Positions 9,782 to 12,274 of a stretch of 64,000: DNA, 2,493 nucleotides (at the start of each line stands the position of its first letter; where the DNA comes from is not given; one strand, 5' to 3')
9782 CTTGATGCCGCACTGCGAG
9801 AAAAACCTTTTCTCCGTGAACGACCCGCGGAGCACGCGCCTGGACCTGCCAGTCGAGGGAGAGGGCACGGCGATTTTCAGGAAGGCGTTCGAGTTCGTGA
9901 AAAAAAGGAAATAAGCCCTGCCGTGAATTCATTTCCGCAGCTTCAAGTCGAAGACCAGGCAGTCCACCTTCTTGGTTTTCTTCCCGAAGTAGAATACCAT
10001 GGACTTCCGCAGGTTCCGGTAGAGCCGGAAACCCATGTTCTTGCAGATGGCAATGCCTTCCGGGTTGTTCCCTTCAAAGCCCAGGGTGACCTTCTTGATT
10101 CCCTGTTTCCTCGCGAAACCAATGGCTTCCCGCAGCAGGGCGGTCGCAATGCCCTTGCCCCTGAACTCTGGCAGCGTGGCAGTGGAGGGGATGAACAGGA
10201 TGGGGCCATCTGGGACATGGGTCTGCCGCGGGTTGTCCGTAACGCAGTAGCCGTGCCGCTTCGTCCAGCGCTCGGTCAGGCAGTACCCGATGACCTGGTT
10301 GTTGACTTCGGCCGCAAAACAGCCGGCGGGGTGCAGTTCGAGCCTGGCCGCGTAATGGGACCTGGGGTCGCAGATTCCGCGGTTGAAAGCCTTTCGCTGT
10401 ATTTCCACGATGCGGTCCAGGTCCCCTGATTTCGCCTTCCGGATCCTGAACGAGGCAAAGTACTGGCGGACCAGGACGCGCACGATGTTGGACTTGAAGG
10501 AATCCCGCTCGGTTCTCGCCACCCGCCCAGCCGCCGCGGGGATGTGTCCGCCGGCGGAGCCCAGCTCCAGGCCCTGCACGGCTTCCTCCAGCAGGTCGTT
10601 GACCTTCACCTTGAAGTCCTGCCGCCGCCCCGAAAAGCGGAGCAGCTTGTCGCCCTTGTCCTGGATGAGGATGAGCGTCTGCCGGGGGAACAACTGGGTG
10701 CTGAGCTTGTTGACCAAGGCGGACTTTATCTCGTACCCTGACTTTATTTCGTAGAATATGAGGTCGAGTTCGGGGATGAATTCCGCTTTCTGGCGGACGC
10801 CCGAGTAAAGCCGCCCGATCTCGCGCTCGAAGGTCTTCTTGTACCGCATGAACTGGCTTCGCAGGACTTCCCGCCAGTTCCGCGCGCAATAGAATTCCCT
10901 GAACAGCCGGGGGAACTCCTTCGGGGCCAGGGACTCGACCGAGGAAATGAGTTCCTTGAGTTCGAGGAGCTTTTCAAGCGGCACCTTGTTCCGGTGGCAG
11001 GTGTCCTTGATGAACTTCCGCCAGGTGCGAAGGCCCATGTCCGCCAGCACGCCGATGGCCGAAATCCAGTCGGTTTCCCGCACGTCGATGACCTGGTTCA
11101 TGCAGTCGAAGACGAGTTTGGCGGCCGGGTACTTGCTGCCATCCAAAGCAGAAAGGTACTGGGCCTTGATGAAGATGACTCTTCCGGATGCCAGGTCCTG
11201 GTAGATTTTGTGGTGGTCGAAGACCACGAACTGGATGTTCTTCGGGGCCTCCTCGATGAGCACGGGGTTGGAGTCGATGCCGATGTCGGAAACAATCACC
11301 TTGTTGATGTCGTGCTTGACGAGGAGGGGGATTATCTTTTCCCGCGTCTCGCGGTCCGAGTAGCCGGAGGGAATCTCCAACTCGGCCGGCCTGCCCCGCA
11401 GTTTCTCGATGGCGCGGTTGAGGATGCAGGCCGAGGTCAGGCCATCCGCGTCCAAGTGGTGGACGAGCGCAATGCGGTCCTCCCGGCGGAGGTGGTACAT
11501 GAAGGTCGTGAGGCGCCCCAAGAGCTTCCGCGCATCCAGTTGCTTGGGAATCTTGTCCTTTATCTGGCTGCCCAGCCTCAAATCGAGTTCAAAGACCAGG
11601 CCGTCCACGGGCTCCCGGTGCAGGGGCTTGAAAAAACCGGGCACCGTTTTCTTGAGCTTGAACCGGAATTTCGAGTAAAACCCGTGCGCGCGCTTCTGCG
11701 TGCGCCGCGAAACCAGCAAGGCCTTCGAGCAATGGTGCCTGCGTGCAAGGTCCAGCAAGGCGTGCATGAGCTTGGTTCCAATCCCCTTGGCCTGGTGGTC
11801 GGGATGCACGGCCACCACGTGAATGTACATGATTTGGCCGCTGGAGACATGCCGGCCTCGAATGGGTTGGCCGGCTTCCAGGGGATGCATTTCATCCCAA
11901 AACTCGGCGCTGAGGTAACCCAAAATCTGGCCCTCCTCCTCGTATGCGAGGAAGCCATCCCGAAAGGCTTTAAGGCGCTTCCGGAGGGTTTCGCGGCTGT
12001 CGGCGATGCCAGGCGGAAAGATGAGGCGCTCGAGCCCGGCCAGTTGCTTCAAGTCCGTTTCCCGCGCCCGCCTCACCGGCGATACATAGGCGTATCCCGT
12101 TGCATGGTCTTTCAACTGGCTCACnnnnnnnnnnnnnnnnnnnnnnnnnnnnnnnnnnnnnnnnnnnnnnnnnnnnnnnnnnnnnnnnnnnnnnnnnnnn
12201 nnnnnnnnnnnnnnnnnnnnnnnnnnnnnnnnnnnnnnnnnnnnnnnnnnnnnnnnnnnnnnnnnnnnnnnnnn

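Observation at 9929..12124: GNAT - DHH/DHHA1 - GNAT tri-domain fusion protein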

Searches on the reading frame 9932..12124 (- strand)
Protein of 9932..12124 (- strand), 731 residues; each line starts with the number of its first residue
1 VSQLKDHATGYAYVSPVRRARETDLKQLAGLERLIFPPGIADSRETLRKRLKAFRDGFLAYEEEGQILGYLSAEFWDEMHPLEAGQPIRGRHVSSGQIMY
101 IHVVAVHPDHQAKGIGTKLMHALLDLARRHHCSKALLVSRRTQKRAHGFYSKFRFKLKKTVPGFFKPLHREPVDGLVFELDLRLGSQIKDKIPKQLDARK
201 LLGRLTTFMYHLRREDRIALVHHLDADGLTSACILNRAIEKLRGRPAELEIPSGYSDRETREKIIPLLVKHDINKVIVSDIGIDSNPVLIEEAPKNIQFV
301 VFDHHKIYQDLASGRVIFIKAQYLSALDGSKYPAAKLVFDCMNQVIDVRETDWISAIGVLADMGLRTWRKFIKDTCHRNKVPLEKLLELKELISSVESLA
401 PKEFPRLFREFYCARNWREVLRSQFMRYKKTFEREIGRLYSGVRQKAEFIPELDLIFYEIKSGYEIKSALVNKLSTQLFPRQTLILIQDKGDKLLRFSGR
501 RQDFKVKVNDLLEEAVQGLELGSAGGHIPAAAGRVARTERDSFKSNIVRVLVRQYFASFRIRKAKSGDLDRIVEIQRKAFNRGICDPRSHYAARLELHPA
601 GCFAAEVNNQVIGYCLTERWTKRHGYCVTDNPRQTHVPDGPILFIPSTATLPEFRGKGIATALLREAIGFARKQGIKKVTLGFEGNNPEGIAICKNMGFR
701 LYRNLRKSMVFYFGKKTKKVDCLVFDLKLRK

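Call 3: search_protein_families(library=pfam, proteins=[window:9932-12124:-], max_evalue=1)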
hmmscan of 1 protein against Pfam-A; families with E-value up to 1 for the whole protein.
window:9932-12124:- (731 aa): 16 families
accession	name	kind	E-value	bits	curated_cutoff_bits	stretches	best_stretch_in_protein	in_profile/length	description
PF00583.31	Acetyltransf_1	-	1.1e-34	119.6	20.7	2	44-153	18-114/116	Acetyltransferase (GNAT) family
PF13508.13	Acetyltransf_7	-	2.8e-22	79.3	27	2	58-156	5-83/84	Acetyltransferase (GNAT) domain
PF13673.13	Acetyltransf_10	-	3.9e-14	53.2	23.6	2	91-156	52-108/128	Acetyltransferase (GNAT) domain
PF13527.13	Acetyltransf_9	-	1.2e-11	45.2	25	2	18-139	3-113/127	Acetyltransferase (GNAT) domain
PF14542.12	Acetyltransf_CG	-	2.9e-10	40.6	30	2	642-677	24-59/80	GCN5-related N-acetyl-transferase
PF01368.27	DHH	-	2e-09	38.2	28.1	1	218-343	2-103/125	DHH family, N-terminal domain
PF08445.16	FR47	-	1.5e-08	35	22.1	2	99-158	22-80/86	FR47-like protein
PF13302.13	Acetyltransf_3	-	3.6e-06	28.1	25.4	1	560-700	3-138/138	Acetyltransferase (GNAT) domain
PF02272.25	DHHA1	-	0.00041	21.2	25.9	1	477-542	27-91/102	DHHA1 domain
PF13880.12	Acetyltransf_13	-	0.0036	17.5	22.8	0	101-132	7-34/69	ESCO1/2 acetyl-transferase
PF18461.7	Atypical_Card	-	0.016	15.6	28.6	1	341-387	43-86/95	Atypical caspase recruitment domain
PF21926.2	FeeM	-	0.054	13.7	27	1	97-152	79-132/158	N-acyl amino acid synthase FeeM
PF13420.13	Acetyltransf_4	-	0.067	13.7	24.3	1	657-708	91-143/155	Acetyltransferase (GNAT) domain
PF12746.13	GNAT_acetyltran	-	0.084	12.9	26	0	649-702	187-237/243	GNAT acetyltransferase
PF07742.17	BTG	-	0.24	11.5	23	1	533-578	20-65/117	BTG family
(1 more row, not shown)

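Call 4: search_protein_families(library=ncbifam, proteins=[window:9932-12124:-], max_evalue=1)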
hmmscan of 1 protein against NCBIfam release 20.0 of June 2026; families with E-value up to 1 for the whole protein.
window:9932-12124:- (731 aa): 40 families (the best 25 are shown)
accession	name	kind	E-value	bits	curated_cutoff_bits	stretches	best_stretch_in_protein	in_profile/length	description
TIGR01575.1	rimI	equivalog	7.7e-19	68.2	86.4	2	101-166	58-123/132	ribosomal protein S18-alanine N-acetyltransferase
NF053576.1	RecJ_archaeal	equivalog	8.2e-15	54.6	360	2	211-363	7-150/452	RecJ family nuclease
NF002959.0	PRK03624.1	equivalog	2.6e-13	49.9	124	2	101-160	75-134/147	GNAT family acetyltransferase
NF040503.1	resist_ArsN1a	equivalog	2e-10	40.6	170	2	616-700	52-134/159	arsinothricin resistance N-acetyltransferase ArsN1 family A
NF040701.1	RecJ_Meth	equivalog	7.2e-10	38.2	550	1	214-363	6-148/449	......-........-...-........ exonuclease RecJ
TIGR00644.1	recJ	equivalog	5.6e-08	31.5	396.9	1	211-315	50-154/546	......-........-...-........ exonuclease RecJ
NF040501.1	resist_ArsN2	equivalog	1.3e-07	31.3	125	2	101-156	51-102/133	arsenic resistance N-acetyltransferase ArsN2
NF000487.1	stat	exception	1.8e-07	30.8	420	2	650-701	112-163/189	streptothricin N-acetyltransferase STAT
TIGR03448.1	mycothiol_MshD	equivalog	3.1e-07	30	163.1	2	58-158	202-288/294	mycothiol synthase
NF007025.1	PRK09491.1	equivalog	4e-07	30.1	173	1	103-156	67-120/145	ribosomal protein S18-alanine N-acetyltransferase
NF049894.1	CG3035_N_ac_Glu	equivalog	4.1e-07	29.5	280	2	103-157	237-291/300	N-acetylglutamate synthase, CG3035 family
NF053587.1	SpmdActasePaiA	equivalog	5.7e-07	29.5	250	2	653-716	101-160/172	spermidine/spermine N(1)-acetyltransferase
NF053575.1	GAN_nuclease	exception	9.4e-07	27.8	850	1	210-308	19-110/467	GINS-associated RecJ family nuclease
NF043067.1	AAC_6p_group_E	equivalog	1.2e-06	28.4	140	1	639-700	67-128/140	aminoglycoside 6'-N-acetyltransferase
NF005840.0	PRK07757.1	equivalog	1.9e-05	24.6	154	1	92-138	60-106/153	N-acetyltransferase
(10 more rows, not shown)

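Call 5: search_solved_structures(query=window:9932-12124:-, max_evalue=1, show_alignments=3)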
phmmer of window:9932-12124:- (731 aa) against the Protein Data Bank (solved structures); distinct sequences matched with E-value up to 1: 64 (the best 60 are shown).
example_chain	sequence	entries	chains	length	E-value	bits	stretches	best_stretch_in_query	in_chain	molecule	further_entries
6ag4_A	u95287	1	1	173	8.1e-06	27.9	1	558-705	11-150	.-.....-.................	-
4lx9_A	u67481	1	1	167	1.2e-05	27.3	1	558-705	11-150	ARCHAEAL AMINO-TERMINAL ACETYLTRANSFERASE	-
2x7b_A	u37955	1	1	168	1.3e-05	27.3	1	558-705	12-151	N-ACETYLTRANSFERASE SSO0209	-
4r3k_A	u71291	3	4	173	1.4e-05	27.2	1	558-705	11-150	Uncharacterized N-acetyltransferase SSO0209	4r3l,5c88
6ag5_A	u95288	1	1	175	1.6e-05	27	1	558-705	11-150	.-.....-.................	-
4jxq_A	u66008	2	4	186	5.2e-05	25.3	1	561-714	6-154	Acetyltransferase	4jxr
3dr6_A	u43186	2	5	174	7.1e-05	24.8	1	56-142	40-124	yncA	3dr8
9mto_A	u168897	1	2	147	9.8e-05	24.4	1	103-181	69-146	[Ribosomal protein bS18]-alanine N-acetyltransferase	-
5x4h_A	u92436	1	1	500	0.00012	24.1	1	206-307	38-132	Uncharacterized protein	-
7bhi_A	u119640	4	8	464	0.00026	23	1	208-364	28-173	Conserved protein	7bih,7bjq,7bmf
5ghr_A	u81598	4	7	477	0.00053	21.9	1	210-312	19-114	SsDNA-specific exonuclease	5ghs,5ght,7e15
7uci_A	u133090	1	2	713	0.0007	21.5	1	558-669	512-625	Polyketide synthase-related protein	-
7ucl_A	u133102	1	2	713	0.0007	21.5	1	558-669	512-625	Polyketide synthase-related protein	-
7l1k_A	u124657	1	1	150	0.0013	20.7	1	644-707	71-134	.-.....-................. 30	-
5x4i_A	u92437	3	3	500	0.0013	20.7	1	206-307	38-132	Uncharacterized protein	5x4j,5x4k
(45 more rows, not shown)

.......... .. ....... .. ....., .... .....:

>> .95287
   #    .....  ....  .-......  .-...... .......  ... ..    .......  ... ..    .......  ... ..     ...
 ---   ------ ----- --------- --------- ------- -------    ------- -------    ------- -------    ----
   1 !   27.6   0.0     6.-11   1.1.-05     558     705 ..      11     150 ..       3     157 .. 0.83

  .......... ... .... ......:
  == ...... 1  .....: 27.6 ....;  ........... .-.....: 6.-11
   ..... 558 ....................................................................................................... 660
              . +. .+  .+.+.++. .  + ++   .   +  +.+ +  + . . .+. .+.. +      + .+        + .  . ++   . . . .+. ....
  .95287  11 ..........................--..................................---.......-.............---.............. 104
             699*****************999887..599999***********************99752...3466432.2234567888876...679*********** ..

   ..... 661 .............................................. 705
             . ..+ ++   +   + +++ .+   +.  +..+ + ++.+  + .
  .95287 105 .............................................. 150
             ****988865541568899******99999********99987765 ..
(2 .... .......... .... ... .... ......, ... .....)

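Call 6: find_homologous_proteins(query=window:9932-12124:-, max_evalue=0.001)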
Query window:9932-12124:- (731 aa): 2 proteins with E <= 0.001 among 8000 candidates.
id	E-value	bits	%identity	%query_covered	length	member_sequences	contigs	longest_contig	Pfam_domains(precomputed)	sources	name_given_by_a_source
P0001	0.0e+0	1670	100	100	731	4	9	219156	PF13673.14,PF01368.28,PF13302.14,PF13508.14,PF08445.17,PF14542.13,PF13527.14,PF00583.32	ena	-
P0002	1.4e-284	964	59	99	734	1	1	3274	PF13673.14,PF01368.28,PF13508.14,PF24553.3,PF08445.17,PF13527.14,PF00583.32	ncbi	-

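Call 8: find_encoding_contigs(protein=P0002, flank=5000)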
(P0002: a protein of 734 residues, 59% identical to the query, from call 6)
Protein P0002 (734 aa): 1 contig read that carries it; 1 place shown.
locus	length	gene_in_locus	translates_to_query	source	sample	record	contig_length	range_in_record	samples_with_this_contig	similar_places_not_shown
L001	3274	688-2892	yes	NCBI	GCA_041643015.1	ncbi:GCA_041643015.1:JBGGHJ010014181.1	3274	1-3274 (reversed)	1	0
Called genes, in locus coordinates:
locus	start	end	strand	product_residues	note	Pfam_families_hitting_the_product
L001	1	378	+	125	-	?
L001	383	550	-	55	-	-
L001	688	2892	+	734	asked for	PF00583:Acetyltransf_1, PF13527:Acetyltransf_9 (faint), PF13673:Acetyltransf_10 (weak), PF13508:Acetyltransf_7, PF08445:FR47 (faint), PF01368:DHH (weak), PF00583:Acetyltransf_1, PF13508:Acetyltransf_7, +1 more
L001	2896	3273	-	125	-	?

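Call 9: list_cluster_members(proteins=[P0001, P0002])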
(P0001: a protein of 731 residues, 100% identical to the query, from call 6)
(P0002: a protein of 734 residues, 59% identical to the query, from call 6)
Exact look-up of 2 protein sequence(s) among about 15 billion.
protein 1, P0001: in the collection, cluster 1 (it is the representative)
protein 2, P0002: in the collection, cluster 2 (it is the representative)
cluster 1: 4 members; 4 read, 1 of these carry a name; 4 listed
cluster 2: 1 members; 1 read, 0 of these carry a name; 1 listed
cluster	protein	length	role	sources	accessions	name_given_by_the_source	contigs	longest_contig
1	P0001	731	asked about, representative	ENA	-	-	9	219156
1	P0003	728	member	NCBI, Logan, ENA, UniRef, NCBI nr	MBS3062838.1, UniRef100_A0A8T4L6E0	MAG: GNAT family N-acetyltransferase [Candidatus Diapherotrites archaeon] | GNAT family N-acetyltransferase n=1 Tax=Candidatus Iainarchaeum sp. TaxID=3101447 ... | GNAT family N-acetyltransferase [Candidatus Diapherotrites archaeon]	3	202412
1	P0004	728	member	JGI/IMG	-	-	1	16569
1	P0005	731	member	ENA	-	-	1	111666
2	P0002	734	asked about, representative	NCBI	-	-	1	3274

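Call 19: search_protein_representatives(protein=window:9932-12124:-)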
Query: 731 residues. Proteins with E-value up to 0.001 (for the whole library): 1592; up to 1e-10: 571; up to 1e-30: 173. The best 150 are listed.
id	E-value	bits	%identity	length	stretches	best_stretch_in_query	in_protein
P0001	0.0e+00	1669.6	100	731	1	1-731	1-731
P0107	6.1e-94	332.5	43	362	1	199-555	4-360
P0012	4.0e-91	323.2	41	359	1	198-553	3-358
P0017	5.5e-87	309.5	43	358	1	197-554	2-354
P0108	1.9e-82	294.5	42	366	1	200-553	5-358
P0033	1.7e-81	291.4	42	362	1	203-549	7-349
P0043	1.9e-78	281.3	40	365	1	196-551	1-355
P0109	2.7e-77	277.5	40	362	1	203-555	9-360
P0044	6.3e-77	276.3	37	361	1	206-554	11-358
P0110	3.3e-76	273.9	39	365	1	217-555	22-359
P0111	1.8e-74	268.1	41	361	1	200-551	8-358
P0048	2.0e-74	268.0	40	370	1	200-550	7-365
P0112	4.7e-73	263.5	40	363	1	210-551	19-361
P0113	6.1e-73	263.1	36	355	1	200-550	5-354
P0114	8.2e-73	262.7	37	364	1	198-554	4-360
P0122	6.1e-67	243.3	35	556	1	203-552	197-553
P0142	1.1e-54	202.8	47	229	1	4-218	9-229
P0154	3.7e-51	191.1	33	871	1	203-554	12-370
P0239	3.9e-36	141.4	43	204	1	17-183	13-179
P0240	4.8e-36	141.1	29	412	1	205-550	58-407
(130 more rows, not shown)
